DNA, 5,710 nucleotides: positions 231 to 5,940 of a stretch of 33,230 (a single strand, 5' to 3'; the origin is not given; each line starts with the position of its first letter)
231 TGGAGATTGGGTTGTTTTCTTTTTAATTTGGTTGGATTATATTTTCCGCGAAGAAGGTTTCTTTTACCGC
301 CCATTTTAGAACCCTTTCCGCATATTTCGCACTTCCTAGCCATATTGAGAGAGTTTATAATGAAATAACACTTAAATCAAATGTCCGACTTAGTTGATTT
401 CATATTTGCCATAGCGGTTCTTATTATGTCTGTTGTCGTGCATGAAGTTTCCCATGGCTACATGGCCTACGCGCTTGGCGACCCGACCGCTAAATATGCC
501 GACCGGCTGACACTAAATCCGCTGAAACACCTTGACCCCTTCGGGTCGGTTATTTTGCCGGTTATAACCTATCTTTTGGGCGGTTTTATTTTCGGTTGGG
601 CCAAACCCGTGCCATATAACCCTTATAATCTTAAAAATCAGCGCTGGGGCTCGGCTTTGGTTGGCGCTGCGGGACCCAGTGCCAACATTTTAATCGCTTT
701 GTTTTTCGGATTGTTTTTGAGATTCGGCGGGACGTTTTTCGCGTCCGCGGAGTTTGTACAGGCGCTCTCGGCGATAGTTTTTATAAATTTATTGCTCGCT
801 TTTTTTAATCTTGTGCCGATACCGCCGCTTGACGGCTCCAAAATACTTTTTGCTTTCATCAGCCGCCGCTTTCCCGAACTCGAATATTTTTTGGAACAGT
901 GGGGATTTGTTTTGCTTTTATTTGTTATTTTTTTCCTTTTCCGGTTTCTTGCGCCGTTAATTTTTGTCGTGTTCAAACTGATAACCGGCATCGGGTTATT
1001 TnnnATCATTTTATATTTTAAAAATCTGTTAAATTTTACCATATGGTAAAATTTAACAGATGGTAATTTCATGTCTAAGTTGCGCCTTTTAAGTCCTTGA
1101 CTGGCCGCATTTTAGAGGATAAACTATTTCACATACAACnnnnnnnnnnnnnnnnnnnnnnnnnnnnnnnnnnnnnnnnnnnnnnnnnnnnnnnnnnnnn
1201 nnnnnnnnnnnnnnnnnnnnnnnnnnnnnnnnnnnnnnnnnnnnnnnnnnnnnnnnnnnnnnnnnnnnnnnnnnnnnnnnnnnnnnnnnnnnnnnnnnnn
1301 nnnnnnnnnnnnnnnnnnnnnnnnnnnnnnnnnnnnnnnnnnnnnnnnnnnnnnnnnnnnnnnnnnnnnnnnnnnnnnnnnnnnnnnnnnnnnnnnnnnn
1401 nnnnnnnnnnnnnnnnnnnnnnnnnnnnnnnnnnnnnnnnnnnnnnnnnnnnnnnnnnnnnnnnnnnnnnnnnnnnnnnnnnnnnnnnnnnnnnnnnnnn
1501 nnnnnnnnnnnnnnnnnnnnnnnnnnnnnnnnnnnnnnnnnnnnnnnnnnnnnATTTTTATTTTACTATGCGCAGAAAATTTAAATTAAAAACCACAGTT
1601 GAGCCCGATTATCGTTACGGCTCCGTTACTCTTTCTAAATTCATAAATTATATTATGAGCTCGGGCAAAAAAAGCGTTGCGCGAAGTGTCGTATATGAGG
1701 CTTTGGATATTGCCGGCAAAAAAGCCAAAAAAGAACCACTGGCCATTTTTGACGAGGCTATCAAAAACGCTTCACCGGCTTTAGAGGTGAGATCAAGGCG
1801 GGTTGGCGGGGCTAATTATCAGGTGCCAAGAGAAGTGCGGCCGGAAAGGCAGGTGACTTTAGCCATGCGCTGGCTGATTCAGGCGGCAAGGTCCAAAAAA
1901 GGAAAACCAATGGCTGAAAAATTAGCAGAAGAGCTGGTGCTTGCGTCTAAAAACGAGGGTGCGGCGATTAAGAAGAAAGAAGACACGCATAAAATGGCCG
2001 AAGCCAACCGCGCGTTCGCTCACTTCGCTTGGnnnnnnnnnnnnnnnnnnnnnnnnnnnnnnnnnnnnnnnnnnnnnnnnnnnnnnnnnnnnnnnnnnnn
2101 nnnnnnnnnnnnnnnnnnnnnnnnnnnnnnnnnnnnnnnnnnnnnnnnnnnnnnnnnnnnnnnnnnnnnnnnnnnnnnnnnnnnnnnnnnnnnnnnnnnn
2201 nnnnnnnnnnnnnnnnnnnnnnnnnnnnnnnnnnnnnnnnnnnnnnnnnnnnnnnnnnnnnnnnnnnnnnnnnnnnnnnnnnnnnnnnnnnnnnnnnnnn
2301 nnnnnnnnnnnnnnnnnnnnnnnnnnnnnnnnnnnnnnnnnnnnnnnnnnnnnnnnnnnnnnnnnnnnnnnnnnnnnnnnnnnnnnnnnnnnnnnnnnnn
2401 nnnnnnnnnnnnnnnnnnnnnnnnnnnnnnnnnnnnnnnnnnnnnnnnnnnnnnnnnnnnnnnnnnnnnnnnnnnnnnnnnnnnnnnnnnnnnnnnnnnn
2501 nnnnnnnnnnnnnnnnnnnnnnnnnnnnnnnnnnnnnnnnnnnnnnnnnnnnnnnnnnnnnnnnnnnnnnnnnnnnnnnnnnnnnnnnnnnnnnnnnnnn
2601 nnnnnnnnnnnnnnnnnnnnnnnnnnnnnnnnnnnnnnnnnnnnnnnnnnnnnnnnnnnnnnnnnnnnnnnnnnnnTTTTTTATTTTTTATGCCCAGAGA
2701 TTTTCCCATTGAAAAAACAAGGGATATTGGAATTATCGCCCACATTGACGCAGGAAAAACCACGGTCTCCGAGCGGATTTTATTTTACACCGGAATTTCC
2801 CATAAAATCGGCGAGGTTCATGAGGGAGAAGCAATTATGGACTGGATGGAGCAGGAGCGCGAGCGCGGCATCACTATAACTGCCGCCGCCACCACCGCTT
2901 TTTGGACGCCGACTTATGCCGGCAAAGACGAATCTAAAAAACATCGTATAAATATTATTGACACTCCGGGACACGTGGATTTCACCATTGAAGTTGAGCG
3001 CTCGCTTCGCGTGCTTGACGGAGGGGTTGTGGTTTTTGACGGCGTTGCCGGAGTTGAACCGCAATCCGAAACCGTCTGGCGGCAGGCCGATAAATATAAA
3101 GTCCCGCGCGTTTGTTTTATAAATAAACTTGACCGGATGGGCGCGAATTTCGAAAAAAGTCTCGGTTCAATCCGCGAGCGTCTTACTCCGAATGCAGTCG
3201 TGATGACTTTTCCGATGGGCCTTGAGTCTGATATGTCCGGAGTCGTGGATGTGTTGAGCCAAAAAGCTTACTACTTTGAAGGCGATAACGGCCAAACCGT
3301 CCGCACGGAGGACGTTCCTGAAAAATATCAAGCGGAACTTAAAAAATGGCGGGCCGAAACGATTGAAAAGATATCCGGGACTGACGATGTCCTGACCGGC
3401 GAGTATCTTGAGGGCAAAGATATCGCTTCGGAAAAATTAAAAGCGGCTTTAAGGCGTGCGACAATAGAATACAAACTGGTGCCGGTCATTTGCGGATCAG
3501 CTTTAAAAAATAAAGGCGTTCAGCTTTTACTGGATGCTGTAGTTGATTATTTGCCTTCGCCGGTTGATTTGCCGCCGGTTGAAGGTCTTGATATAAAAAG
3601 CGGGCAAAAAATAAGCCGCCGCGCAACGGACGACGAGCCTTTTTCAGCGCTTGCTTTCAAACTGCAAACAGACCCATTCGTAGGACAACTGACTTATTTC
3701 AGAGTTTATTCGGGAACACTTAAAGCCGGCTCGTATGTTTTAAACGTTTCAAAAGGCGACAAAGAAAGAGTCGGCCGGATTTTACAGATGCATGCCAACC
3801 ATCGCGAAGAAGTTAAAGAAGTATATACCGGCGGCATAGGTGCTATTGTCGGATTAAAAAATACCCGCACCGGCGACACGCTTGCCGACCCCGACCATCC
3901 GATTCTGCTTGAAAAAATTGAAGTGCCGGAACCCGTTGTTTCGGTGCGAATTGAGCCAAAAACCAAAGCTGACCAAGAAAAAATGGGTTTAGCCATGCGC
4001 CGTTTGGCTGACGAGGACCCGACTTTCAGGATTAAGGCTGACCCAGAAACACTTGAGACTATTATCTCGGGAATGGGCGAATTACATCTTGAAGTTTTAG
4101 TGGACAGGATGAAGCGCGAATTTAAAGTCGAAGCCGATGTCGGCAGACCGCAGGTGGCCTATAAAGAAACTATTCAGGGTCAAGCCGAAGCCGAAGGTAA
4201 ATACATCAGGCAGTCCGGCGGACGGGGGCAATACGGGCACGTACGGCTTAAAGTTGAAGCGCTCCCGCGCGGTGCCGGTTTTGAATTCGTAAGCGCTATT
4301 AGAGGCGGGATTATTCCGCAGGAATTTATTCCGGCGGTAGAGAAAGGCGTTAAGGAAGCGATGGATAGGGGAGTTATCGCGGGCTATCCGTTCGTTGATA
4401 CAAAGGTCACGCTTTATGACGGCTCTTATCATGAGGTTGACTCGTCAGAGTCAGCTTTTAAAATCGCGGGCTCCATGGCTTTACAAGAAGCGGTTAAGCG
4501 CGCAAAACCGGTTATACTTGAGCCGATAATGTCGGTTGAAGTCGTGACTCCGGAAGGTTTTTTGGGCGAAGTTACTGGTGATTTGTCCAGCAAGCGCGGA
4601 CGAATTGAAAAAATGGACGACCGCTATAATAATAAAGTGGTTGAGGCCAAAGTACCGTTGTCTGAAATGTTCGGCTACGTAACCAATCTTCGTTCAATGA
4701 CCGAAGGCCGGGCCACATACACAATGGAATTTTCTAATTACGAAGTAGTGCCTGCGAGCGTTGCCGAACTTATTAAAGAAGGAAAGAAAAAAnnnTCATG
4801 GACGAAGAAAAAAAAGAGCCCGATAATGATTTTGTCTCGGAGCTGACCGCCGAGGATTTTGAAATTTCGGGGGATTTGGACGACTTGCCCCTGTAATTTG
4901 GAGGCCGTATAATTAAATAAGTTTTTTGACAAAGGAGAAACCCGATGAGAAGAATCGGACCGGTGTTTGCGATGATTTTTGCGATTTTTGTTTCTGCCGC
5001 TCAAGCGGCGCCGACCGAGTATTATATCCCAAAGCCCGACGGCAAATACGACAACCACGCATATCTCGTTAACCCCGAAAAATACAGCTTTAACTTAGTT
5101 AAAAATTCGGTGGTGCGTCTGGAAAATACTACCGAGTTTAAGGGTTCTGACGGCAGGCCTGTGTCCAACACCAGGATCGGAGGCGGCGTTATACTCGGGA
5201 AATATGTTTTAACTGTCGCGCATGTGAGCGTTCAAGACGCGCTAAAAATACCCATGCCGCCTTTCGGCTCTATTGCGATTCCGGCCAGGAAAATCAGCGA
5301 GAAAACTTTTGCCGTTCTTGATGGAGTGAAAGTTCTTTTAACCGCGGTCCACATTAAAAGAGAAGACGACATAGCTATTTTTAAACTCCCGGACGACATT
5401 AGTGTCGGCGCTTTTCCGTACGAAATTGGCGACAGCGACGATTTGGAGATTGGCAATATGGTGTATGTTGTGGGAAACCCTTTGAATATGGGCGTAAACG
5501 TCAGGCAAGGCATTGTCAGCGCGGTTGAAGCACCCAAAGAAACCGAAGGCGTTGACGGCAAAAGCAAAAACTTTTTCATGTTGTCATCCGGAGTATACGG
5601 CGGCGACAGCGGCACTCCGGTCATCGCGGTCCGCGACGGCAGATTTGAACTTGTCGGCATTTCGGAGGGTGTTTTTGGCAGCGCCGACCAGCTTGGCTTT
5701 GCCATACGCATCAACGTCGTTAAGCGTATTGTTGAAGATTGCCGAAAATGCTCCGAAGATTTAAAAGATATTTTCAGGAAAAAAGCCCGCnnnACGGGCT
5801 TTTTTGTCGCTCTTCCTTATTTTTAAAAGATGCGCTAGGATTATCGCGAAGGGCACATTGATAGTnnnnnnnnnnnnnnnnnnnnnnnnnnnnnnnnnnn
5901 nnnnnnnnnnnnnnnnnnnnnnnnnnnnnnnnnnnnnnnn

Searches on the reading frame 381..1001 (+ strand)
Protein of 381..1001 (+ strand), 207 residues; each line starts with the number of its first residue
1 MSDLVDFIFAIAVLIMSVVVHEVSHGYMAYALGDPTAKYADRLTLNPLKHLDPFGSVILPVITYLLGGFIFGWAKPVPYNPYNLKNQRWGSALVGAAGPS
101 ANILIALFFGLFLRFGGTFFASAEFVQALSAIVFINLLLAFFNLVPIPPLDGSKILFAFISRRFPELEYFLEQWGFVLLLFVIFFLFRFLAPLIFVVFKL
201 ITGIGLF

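Call 47: search_protein_families(library=pfam, proteins=[window:381-1001:+], max_evalue=0.001)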
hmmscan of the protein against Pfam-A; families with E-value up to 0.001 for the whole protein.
window:381-1001:+ (207 aa): 1 family
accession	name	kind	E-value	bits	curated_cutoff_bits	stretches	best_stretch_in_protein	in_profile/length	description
PF02163.28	Peptidase_M50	-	4.1e-19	69.2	27.2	2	122-181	156-220/221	Peptidase family M50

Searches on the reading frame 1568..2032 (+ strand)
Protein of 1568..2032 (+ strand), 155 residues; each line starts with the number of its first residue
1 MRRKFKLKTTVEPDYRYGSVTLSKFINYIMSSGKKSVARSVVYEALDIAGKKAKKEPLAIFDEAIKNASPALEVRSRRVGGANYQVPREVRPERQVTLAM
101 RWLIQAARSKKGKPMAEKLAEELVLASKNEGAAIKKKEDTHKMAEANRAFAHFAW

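Call 47: search_protein_families(library=pfam, proteins=[window:1568-2032:+], max_evalue=0.001)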
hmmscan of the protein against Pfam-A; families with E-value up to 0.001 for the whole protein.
window:1568-2032:+ (155 aa): 1 family
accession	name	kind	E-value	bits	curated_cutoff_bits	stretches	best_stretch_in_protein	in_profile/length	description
PF00177.27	Ribosomal_S7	-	8.2e-61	204.4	24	1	2-148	2-148/148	Ribosomal protein S7p/S5e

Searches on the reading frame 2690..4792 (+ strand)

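Call 47: search_protein_families(library=pfam, proteins=[window:2690-4792:+], max_evalue=0.001)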
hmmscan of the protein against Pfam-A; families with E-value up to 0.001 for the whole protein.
window:2690-4792:+ (701 aa): 7 families
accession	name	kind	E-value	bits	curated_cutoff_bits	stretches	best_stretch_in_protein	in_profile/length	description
PF00009.33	GTP_EFTU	-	5.7e-63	212.4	26.5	1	9-290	2-188/188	Elongation factor Tu GTP binding domain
PF03764.24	EFG_IV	-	3.9e-45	153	24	1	487-606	1-121/121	Elongation factor G, domain IV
PF14492.12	EFG_III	-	3.3e-32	110.8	27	1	412-485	1-74/75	Elongation Factor G, domain III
PF00679.30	EFG_C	-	1.2e-28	99.4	27.9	1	609-693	2-87/89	Elongation factor G C-terminus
PF22042.2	EF-G_D2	-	5.8e-20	71.6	27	1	317-399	1-82/84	Elongation factor G domain 2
PF03144.31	GTP_EFTU_D2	-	6.5e-18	65.4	30.3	1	332-399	1-73/73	Elongation factor Tu domain 2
PF16658.11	RF3_C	-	3.6e-06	27.3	40.1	1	420-500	14-94/132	Class II release factor RF3, C-terminal domain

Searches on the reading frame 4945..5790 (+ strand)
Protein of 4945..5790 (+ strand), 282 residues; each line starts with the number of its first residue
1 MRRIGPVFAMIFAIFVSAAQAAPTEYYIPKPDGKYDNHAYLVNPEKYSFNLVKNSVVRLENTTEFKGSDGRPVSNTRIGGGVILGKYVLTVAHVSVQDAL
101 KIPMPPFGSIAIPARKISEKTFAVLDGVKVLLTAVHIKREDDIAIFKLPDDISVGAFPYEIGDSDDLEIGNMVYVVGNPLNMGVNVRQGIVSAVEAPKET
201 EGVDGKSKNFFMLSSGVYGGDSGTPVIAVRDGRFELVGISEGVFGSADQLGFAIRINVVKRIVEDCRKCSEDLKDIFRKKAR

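Call 47: search_protein_families(library=pfam, proteins=[window:4945-5790:+], max_evalue=0.001)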
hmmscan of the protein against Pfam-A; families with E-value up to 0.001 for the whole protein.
window:4945-5790:+ (282 aa): 2 families
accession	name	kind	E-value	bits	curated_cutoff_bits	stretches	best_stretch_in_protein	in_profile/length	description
PF13365.12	Trypsin_2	-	5.1e-14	53.7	27.6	1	86-239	8-144/144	Trypsin-like peptidase domain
PF00089.32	Trypsin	-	6.6e-11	42.9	20.6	1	77-261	25-218/220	Trypsin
